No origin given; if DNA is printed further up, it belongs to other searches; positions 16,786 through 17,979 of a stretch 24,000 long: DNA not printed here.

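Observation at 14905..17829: Secreted DUF4331-like protein, separate lipoprotein resembling the DUF4331 C-terminal half, and a membrane-anchored TPR protein as one operon next to the Ni permeases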

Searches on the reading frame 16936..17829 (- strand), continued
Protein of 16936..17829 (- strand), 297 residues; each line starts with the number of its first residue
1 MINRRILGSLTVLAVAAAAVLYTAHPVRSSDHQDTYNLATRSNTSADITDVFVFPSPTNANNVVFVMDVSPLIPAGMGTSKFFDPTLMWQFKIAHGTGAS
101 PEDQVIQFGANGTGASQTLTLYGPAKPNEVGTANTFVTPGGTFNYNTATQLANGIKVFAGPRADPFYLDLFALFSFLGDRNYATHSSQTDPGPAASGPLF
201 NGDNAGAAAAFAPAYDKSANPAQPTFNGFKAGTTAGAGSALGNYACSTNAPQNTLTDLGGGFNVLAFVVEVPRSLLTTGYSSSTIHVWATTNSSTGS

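Call 55: search_protein_families(library=pfam, proteins=[L084:7869-9143:+, L084:9149-10561:+, L084:10558-12024:+, L084:12082-12822:+, L081:6490-8004:+], max_evalue=0.01)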
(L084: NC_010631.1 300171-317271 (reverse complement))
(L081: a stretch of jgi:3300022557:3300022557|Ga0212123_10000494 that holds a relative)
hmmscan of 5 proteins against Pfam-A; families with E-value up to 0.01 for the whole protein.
L084:7869-9143:+ (424 aa): 1 family
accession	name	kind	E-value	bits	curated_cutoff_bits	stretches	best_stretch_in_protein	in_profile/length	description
PF14224.11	DUF4331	-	3.3e-74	251.1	27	2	149-423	122-421/421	Domain of unknown function (DUF4331)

L084:9149-10561:+ (470 aa): 15 families
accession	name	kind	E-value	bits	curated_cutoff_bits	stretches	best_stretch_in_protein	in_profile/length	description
PF07719.23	TPR_2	-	1.8e-15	56.1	27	1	407-438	2-33/34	Tetratricopeptide repeat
PF25062.1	ARM_TT21_N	-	2.9e-13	50.5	40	2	170-314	74-215/222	Tetratricopeptide repeat protein 21 N-terminal ARM repeat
PF14559.12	TPR_19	-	2.3e-11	44.3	25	1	244-294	1-51/68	Tetratricopeptide repeat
PF13428.12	TPR_14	-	2.6e-09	37.3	23.5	0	377-409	6-39/44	Tetratricopeptide repeat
PF12895.13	ANAPC3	-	3.5e-09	37.3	27.2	1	112-177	8-74/82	Anaphase-promoting complex, cyclosome, subunit 3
PF13432.12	TPR_16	-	8.2e-08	33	32.7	1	378-432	3-57/65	Tetratricopeptide repeat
PF13424.12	TPR_12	-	8.4e-08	32.7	30.1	2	240-298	9-75/77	Tetratricopeptide repeat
PF00515.34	TPR_1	-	2.4e-05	24.4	27.8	0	413-439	8-34/34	Tetratricopeptide repeat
PF13431.12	TPR_17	-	7.1e-05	23.2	24.4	0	257-285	2-30/34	Tetratricopeptide repeat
PF13181.12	TPR_8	-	0.00011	22.5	25.7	1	410-438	5-33/34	Tetratricopeptide repeat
PF13176.12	TPR_7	-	0.00012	22.3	27.9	0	419-437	12-32/36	Tetratricopeptide repeat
PF13371.12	TPR_9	-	0.00084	19.7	35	1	382-451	5-72/73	Tetratricopeptide repeat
PF13414.12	TPR_11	-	0.00084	19.4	26.8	0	417-438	5-26/42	TPR repeat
PF13174.12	TPR_6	-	0.0031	18.5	26.3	0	409-438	3-32/33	Tetratricopeptide repeat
PF23914.1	TPR_CcmH_CycH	-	0.0032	17.8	42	1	107-185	64-147/158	Cytochrome c-type biogenesis protein H TPR domain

L084:10558-12024:+ (488 aa): 2 families
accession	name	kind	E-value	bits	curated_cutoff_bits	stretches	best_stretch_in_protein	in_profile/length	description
PF13386.12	DsbD_2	-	2.5e-11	44.3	24.9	1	271-452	17-184/199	Cytochrome C biogenesis protein transmembrane region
PF03824.22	NicO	-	9.9e-11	41.9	27.7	1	253-373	4-134/287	High-affinity nickel-transport protein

L084:12082-12822:+ (246 aa): 0 families

L081:6490-8004:+ (504 aa): 1 family
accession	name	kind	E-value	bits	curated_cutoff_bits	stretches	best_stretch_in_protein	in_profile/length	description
PF03824.22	NicO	-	7.7e-07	29.2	27.7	1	235-328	4-103/287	High-affinity nickel-transport protein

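Call 73: find_encoding_contigs(protein=P0514, flank=6000, max_places=2)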
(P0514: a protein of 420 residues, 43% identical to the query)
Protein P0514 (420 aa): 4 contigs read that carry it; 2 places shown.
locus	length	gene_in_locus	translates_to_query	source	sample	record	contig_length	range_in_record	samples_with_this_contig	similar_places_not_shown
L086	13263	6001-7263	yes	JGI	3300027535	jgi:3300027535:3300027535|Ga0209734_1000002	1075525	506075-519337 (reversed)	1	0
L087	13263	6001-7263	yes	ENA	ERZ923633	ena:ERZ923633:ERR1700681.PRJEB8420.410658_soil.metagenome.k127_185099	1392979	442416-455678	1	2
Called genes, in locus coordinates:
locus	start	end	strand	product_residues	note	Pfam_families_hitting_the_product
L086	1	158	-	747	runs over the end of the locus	PF00111:Fer2 (faint), PF13510:Fer2_4, PF10588:NADH-G_4Fe-4S_3, PF22117:Fer4_Nqo3, PF04879:Molybdop_Fe4S4 (weak), PF00384:Molybdopterin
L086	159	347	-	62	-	-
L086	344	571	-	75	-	-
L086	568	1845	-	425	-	PF01512:Complex1_51K, PF10531:SLBB, PF22461:SLBB_2 (weak), PF10589:NADH_4Fe-4S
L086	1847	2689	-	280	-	PF01257:2Fe-2S_thioredx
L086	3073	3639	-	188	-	PF05685:Uma2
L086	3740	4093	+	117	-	-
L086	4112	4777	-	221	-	PF03473:MOSC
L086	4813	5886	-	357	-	PF14230:DUF4333 (faint)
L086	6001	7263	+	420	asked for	PF14224:DUF4331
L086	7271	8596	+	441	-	PF13428:TPR_14 (faint), PF07719:TPR_2 (faint), PF00515:TPR_1 (faint), PF13424:TPR_12 (faint), PF13181:TPR_8 (faint), PF14559:TPR_19 (weak), PF13432:TPR_16 (weak), PF14559:TPR_19 (weak), +2 more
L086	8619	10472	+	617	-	-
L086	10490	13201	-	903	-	PF00486:Trans_reg_C (weak), PF03704:BTAD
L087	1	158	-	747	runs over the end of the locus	PF00111:Fer2 (faint), PF13510:Fer2_4, PF10588:NADH-G_4Fe-4S_3, PF22117:Fer4_Nqo3, PF04879:Molybdop_Fe4S4 (weak), PF00384:Molybdopterin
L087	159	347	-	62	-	-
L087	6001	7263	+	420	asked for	PF14224:DUF4331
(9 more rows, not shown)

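Call 74: find_encoding_contigs(protein=P0456, flank=6000, max_places=2)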
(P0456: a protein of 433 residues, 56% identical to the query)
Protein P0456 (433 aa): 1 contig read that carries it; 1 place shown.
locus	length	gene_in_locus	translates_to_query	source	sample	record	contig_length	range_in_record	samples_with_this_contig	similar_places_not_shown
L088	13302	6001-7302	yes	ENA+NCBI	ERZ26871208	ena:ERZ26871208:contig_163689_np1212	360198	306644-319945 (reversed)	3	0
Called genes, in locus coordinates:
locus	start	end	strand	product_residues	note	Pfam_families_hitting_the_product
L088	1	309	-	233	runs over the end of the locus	PF13489:Methyltransf_23, PF01209:Ubie_methyltran, PF13847:Methyltransf_31, PF08241:Methyltransf_11, PF08242:Methyltransf_12 (weak), PF13649:Methyltransf_25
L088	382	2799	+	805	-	PF01381:HTH_3, PF13560:HTH_31, PF17874:TPR_MalT (faint), PF00515:TPR_1 (faint), PF07719:TPR_2 (faint), PF13176:TPR_7 (faint), PF13374:TPR_10 (faint), PF13424:TPR_12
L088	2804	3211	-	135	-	-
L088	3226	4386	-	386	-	-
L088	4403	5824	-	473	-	PF24096:DUF7379 (weak)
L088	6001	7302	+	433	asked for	PF14224:DUF4331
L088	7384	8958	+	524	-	PF03824:NicO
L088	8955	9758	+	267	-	PF03824:NicO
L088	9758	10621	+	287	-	-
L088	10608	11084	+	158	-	PF07719:TPR_2 (faint)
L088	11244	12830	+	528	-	PF03573:OprD (faint)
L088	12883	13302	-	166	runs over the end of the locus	-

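Call 75: find_encoding_contigs(protein=P0485, flank=6000, max_places=2)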
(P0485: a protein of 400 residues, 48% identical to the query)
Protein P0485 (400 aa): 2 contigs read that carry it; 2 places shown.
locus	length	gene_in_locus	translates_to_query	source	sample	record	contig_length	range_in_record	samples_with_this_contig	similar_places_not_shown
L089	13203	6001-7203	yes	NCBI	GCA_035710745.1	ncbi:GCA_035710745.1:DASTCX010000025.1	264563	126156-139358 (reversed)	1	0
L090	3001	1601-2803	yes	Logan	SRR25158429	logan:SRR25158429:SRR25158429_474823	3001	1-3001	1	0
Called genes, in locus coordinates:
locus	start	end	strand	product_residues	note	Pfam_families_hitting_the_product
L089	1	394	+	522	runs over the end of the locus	PF00171:Aldedh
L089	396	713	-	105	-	-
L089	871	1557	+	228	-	PF01209:Ubie_methyltran, PF08241:Methyltransf_11, PF08242:Methyltransf_12 (weak), PF13649:Methyltransf_25, PF13847:Methyltransf_31 (weak)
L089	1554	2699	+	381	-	PF00890:FAD_binding_2 (weak), PF01266:DAO, PF01494:FAD_binding_3, PF04820:Trp_halogenase (faint), PF05834:Lycopene_cycl (weak), PF07992:Pyr_redox_2 (weak), PF12831:FAD_oxidored (faint), PF13450:NAD_binding_8 (weak)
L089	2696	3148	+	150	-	PF10604:Polyketide_cyc2, PF03364:Polyketide_cyc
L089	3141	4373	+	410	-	PF00109:ketoacyl-synt, PF02801:Ketoacyl-synt_C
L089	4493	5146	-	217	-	PF10099:RskA_C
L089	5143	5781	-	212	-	PF04542:Sigma70_r2, PF08281:Sigma70_r4_2, PF04545:Sigma70_r4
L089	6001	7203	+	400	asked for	PF14224:DUF4331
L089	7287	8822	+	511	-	PF03824:NicO (weak)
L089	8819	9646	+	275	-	PF03824:NicO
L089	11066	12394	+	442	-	PF07719:TPR_2 (faint), PF13424:TPR_12 (faint), PF14559:TPR_19 (faint)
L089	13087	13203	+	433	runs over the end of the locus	PF00675:Peptidase_M16, PF05193:Peptidase_M16_C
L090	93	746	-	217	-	PF10099:RskA_C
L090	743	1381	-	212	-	PF04542:Sigma70_r2, PF08281:Sigma70_r4_2, PF04545:Sigma70_r4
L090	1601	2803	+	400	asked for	PF14224:DUF4331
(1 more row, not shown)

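Call 88: search_protein_families(library=pfam, proteins=[L084:6809-7141:-, L088:9758-10621:+, L088:10608-11084:+, L086:8619-10472:+, L089:5143-5781:-, L089:4493-5146:-], max_evalue=0.01)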
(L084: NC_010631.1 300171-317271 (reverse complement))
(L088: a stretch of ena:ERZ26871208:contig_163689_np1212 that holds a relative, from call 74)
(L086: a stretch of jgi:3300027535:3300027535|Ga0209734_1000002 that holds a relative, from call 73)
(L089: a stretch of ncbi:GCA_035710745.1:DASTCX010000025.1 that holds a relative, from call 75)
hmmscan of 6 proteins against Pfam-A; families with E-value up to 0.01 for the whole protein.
L084:6809-7141:- (110 aa): 5 families
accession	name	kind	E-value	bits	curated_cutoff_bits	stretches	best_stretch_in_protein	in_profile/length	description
PF01381.28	HTH_3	-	7.8e-09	35.9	23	1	37-66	1-30/55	Helix-turn-helix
PF13560.12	HTH_31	-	1.6e-07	32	27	1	35-67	4-36/64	Helix-turn-helix domain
PF13413.12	HTH_25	-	2.5e-05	24.5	24.6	1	37-67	2-32/62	Helix-turn-helix domain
PF13443.12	HTH_26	-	8.6e-05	23.2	22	1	36-99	1-54/63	Cro/C1-type HTH DNA-binding domain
PF12844.13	HTH_19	-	0.00041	20.6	30.2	1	35-71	2-38/64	Helix-turn-helix domain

L088:9758-10621:+ (287 aa): 1 family
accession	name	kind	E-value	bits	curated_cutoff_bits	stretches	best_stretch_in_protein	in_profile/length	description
PF14559.12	TPR_19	-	0.0011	19.7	25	1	121-184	2-66/68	Tetratricopeptide repeat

L088:10608-11084:+ (158 aa): 5 families
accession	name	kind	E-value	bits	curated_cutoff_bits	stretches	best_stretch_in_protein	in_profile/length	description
PF07719.23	TPR_2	-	3.2e-07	30.4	27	0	111-142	2-33/34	Tetratricopeptide repeat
PF14559.12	TPR_19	-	6.3e-05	23.7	25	1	87-148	2-62/68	Tetratricopeptide repeat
PF13371.12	TPR_9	-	0.00032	21.1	35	1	89-155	8-72/73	Tetratricopeptide repeat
PF13432.12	TPR_16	-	0.00063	20.6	32.7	1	82-130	3-51/65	Tetratricopeptide repeat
PF13431.12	TPR_17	-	0.002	18.7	24.4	0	101-130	4-33/34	Tetratricopeptide repeat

L086:8619-10472:+ (617 aa): 0 families

L089:5143-5781:- (212 aa): 4 families
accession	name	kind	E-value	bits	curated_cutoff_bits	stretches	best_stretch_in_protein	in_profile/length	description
PF04542.20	Sigma70_r2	-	9.5e-18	64.2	24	1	56-120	1-68/71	Sigma-70 region 2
PF08281.18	Sigma70_r4_2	-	2.4e-14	53.1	25.7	1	150-202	2-54/54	Sigma-70, region 4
PF04545.22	Sigma70_r4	-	6.4e-11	42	24.1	1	155-202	1-48/50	Sigma-70, region 4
PF07638.17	Sigma70_ECF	-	0.00089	19.6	21.1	1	105-197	79-174/185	ECF sigma factor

L089:4493-5146:- (217 aa): 3 families
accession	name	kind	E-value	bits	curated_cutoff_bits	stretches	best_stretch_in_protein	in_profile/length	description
PF10099.14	RskA_C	-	9.2e-18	65.2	29.4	1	90-210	2-134/135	Anti-sigma-K factor rskA, C-terminal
PF13490.11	zf-HC2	-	0.0017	18.8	22.2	1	19-40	14-35/35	Putative zinc-finger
PF22618.1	RskA_N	-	0.0039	17.8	27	0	10-42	2-35/48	Anti-sigma-K factor RskA, N-terminal domain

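Call 90: search_protein_families(library=ncbifam, proteins=[L084:7869-9143:+, L084:9149-10561:+, L084:10558-12024:+, P0250, P0504], max_evalue=0.001)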
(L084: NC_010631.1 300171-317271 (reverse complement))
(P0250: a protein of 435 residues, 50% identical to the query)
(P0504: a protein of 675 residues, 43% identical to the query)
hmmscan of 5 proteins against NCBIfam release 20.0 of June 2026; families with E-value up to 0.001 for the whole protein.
L084:7869-9143:+ (424 aa): 0 families

L084:9149-10561:+ (470 aa): 8 families
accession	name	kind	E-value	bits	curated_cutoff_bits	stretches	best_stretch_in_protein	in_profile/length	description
TIGR02917.1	PEP_TPR_lipo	equivalog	1.9e-16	59.2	312.2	2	216-440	107-329/899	XrtA/PEP-CTERM system TPR-repeat protein PrsT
NF040959.1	MamA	equivalog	9.8e-08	31.7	200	1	368-443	101-176/204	magnetosome protein MamA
NF008757.0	PRK11788.1-5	equivalog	5e-06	25.9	363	0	103-225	190-315/388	lipopolysaccharide assembly protein LapB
TIGR02508.1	type_III_yscG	equivalog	0.00012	22.3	97.15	1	120-191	32-101/116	YscG family type III secretion system chaperone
NF008520.0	PRK11447.1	equivalog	0.00013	19.9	858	0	216-283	333-400/1157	cellulose synthase complex outer membrane protein BcsC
NF047558.1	TPR_END_plus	domain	0.00018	21.4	32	0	419-444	12-36/56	TPR end-of-group domain-containing protein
NF033920.0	C39_PA2778_fam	equivalog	0.00027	20.5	150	0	231-298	187-254/255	PA2778 family cysteine peptidase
NF047507.1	TPR_BatC_Lepto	exception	0.00044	19.8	175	0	385-434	37-86/214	TPR repeat-containing protein BatC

L084:10558-12024:+ (488 aa): 1 family
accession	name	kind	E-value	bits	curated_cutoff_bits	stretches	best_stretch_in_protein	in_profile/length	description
NF007454.0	PRK10019.1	subfamily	7.9e-29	100.7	195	2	236-374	4-138/283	nickel/cobalt efflux transporter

P0250 (435 aa): 0 families

P0504 (675 aa): 2 families
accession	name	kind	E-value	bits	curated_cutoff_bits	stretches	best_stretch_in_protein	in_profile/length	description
NF052500.1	NicTportNicT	equivalog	2.1e-21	76.6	450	2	6-101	46-148/340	Nickel transporter NicT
TIGR00802.1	nico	subfamily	2.7e-21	76.3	333.05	1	8-215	2-233/281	HoxN/HupN/NixA family nickel/cobalt transporter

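Call 93: search_dna_similar(query=L084:7869-9143:+, collection=plasmids, mode=protein, max_evalue=0.001, max_rows=40)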
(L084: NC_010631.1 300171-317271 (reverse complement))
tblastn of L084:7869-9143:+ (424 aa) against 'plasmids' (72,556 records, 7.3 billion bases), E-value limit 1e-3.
Records with a match: 43; places in all: 44; records where one place covers at least 80% of the query: 18.
Best place of each record, by identity: >=99% 1; 90-95% 1; <60% 41.
By first word of the organism name: Streptomyces 9; Rhizobium 6; Pseudoalteromonas 6; Aliiroseovarius 5; Nostoc 2; Methylocystis 2; Lichenicola 2; Croceicoccus 2; Comamonadaceae 1; Paraburkholderia 1; and 7 more.
By predicted mobility (MOB-suite, as given by PLSDB): non-mobilizable 29; mobilizable 12; conjugative 2.
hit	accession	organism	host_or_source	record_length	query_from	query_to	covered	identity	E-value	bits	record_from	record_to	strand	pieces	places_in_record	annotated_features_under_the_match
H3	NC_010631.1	Nostoc punctiforme PCC 73102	-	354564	1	424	100%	100.0%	0e+0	826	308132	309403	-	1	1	DUF4331 domain-containing protein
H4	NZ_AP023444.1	Nostoc sp. MS1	-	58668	1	424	100%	90.1%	0e+0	744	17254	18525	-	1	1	DUF4331 domain-containing protein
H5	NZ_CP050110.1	Rhizobium leguminosarum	Trifolium repens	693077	85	423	80%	28.5%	3e-16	89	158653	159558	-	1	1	DUF4331 family protein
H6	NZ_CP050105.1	Rhizobium leguminosarum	Trifolium repens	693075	85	423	80%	28.5%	3e-16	89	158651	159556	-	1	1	DUF4331 family protein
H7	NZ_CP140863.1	Rhizobium leguminosarum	Trifolium pratense,whole organism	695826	85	423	80%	28.5%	3e-16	89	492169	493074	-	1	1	DUF4331 family protein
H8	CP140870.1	Rhizobium ruizarguesonis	Trifolium pratense,whole organism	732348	85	423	80%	27.1%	8e-11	72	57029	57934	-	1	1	DUF4331 family protein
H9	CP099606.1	Comamonadaceae bacterium OTU4NAUVB1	Arabidopsis thaliana,pure culture,leaf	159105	66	424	77%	28.1%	7e-9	116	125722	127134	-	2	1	DUF4331 domain-containing protein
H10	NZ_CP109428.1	Streptomyces sp. NBC_01497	-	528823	85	423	80%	26.8%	8e-18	94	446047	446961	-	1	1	DUF4331 family protein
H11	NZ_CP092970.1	Methylocystis parvus OBBP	Bacterial Monoculture,Mud, soil or ...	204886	85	423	80%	26.7%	3e-17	92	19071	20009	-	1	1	DUF4331 family protein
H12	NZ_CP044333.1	Methylocystis parvus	-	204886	85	423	80%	26.7%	3e-17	92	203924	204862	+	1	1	DUF4331 family protein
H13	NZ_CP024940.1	Paraburkholderia hospita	soil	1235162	68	423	84%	25.4%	5e-13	79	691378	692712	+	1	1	record has no annotation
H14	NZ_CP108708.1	Streptomyces sp. NBC_01003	-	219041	85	423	80%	26.1%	6e-15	85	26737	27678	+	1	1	DUF4331 family protein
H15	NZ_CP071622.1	Rhizobium bangladeshense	lentil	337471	65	420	84%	24.9%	2e-12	77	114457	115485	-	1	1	DUF4331 family protein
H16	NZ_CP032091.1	Pseudoalteromonas donghaensis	cell culture,seawater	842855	68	424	84%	24.7%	6e-9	66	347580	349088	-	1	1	DUF4331 domain-containing protein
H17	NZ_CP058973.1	Pseudoalteromonas sp. JSTW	cell culture,marine sediment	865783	68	424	84%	24.7%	6e-9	66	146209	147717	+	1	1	DUF4331 domain-containing protein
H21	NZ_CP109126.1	Streptomyces anulatus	-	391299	68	423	84%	24.1%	9e-14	81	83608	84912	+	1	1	DUF4331 domain-containing protein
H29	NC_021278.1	Mycobacteroides abscessus subsp. bolletii 50594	-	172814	85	424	80%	23.3%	8e-7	59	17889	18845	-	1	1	DUF4331 family protein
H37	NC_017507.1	Marinobacter adhaerens HP15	German Wadden Sea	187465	66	315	59%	22.6%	5e-6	57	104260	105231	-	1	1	DUF4331 domain-containing protein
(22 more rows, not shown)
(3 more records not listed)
